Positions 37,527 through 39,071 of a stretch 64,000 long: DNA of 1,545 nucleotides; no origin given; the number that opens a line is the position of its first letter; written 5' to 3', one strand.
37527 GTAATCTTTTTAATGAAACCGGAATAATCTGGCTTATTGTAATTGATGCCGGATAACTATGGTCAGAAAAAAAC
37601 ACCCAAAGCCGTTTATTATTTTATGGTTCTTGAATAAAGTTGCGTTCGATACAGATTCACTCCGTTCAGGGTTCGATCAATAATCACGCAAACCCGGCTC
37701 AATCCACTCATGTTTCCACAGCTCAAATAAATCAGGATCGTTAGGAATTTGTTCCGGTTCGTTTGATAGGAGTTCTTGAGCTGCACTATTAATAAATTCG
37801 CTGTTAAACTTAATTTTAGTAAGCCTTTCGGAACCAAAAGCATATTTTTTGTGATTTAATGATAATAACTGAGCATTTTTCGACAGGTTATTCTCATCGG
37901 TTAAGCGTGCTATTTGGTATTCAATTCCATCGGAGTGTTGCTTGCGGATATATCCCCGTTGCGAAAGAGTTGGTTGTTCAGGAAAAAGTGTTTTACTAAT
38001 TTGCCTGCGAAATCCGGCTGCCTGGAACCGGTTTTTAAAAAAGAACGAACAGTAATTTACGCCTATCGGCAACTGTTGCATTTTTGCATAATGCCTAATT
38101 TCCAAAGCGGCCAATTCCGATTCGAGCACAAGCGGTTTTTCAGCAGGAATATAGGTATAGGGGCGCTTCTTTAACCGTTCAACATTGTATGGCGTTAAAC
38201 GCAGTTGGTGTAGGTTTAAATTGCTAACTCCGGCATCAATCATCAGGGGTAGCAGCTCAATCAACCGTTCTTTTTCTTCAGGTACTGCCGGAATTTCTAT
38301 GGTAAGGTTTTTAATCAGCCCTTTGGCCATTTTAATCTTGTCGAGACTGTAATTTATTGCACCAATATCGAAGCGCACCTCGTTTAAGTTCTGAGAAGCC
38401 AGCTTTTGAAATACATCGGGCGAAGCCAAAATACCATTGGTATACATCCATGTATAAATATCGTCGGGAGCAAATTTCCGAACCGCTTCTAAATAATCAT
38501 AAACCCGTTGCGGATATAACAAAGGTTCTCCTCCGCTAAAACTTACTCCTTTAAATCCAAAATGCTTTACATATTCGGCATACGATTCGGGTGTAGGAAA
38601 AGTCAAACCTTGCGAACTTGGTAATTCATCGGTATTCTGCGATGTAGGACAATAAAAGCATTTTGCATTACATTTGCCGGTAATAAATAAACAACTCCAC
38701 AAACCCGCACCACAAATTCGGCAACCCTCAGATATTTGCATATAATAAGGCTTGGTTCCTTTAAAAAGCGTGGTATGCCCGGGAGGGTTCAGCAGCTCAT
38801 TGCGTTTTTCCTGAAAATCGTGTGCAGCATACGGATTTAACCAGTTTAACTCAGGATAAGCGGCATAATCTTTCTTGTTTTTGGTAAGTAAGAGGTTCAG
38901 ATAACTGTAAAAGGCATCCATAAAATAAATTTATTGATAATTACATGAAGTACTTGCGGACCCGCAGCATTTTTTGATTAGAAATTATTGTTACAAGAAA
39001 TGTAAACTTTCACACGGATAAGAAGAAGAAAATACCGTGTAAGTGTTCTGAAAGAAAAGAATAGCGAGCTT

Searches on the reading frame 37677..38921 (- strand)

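Call 68: search_protein_families(library=pfam, proteins=[window:37677-38921:-], max_evalue=0.00001)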
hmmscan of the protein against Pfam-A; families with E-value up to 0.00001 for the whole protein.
window:37677-38921:- (414 aa): 2 families
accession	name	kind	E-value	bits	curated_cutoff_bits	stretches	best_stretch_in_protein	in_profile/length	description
PF04055.27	Radical_SAM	-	1.3e-14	55.1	29.5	1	80-194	3-117/166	Radical SAM superfamily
PF13353.11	Fer4_12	-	2.4e-08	34.8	22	1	71-163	3-92/137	4Fe-4S single cluster domain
